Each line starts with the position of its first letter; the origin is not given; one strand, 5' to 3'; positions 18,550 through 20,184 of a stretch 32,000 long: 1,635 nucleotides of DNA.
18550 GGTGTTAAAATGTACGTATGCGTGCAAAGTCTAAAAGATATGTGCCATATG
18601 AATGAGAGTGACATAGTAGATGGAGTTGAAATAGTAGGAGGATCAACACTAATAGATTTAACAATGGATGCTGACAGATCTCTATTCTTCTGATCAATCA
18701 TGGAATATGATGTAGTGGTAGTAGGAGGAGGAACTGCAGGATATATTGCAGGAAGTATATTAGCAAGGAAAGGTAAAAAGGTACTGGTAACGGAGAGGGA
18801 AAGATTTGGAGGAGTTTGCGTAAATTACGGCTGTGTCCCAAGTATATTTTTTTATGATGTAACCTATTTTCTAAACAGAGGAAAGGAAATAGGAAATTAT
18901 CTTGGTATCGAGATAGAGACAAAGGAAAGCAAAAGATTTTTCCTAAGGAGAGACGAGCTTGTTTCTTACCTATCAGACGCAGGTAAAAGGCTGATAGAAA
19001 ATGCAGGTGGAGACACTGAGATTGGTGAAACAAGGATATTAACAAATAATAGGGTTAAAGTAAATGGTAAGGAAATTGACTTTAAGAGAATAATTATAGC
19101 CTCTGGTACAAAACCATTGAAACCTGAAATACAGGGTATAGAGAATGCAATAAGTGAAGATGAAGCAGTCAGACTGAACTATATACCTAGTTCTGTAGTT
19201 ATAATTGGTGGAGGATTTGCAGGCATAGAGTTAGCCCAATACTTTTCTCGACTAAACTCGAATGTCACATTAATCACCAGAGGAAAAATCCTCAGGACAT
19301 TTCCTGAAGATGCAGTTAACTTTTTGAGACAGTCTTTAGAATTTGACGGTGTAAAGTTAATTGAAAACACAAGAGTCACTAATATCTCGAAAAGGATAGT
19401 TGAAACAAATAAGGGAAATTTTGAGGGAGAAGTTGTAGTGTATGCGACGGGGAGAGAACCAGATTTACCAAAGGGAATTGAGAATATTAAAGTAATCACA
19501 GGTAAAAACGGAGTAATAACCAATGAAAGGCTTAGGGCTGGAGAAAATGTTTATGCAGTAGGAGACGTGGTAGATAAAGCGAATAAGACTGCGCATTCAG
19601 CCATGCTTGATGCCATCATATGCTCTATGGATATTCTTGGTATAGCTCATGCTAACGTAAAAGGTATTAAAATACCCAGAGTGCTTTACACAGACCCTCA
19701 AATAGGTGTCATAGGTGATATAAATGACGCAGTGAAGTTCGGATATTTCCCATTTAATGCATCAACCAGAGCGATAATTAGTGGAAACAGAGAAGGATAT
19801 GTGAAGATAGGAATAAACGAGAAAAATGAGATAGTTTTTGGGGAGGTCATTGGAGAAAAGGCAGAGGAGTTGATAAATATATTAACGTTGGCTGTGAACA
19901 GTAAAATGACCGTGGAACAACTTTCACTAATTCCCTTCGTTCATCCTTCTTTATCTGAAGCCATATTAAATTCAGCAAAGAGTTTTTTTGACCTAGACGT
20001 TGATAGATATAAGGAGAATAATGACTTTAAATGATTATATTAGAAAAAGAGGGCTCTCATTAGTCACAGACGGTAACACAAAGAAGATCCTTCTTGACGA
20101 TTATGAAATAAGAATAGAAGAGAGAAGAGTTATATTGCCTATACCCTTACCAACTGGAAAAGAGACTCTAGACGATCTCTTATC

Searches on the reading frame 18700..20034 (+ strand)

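Call 75: search_protein_families(library=pfam, proteins=[window:18700-20034:+], max_evalue=0.001)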
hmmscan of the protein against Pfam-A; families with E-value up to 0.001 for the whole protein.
window:18700-20034:+ (444 aa): 16 families
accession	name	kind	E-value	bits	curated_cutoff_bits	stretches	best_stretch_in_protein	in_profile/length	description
PF07992.20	Pyr_redox_2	-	7.7e-47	160.5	26.1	1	3-302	1-288/291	Pyridine nucleotide-disulphide oxidoreductase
PF00070.33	Pyr_redox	-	1.2e-20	74.2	22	1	165-231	1-68/82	Pyridine nucleotide-disulphide oxidoreductase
PF02852.28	Pyr_redox_dim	-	1.3e-17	64.4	25.3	1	325-424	1-108/110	Pyridine nucleotide-disulphide oxidoreductase, dimerisation domain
PF13738.12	Pyr_redox_3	-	7.1e-16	58.8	30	1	6-269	1-283/305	Pyridine nucleotide-disulphide oxidoreductase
PF01266.30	DAO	-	8.9e-12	45.6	27.9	0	4-37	1-35/353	FAD dependent oxidoreductase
PF12831.13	FAD_oxidored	-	2.4e-10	40.7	27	1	4-52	1-50/416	FAD dependent oxidoreductase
PF03486.20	HI0933_like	-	4.1e-10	39.9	50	0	4-34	2-32/244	HI0933-like protein Rossmann domain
PF01134.28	GIDA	-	2.8e-09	37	22.1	1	4-49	1-44/391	Glucose inhibited division protein A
PF00890.30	FAD_binding_2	-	1.1e-07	31.9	20.4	1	4-35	1-32/414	FAD binding domain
PF01946.23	Thi4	-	2.2e-07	30.8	26.2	1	1-38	16-55/235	Thi4 family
PF01494.25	FAD_binding_3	-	2.5e-07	30.7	22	1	2-34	1-33/349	FAD binding domain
PF04820.20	Trp_halogenase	-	3.3e-07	30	21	1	4-49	1-50/458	Tryptophan halogenase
PF13450.12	NAD_binding_8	-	5.4e-07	30.2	21.9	1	7-41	1-36/68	NAD(P)-binding Rossmann-like domain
PF01262.27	AlaDh_PNT_C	-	3.7e-05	23.7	23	0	163-193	28-58/214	Alanine dehydrogenase/PNT, C-terminal domain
PF13434.12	Lys_Orn_oxgnase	-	0.00027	20.6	21.3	0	78-211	88-236/339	L-lysine 6-monooxygenase/L-ornithine 5-monooxygenase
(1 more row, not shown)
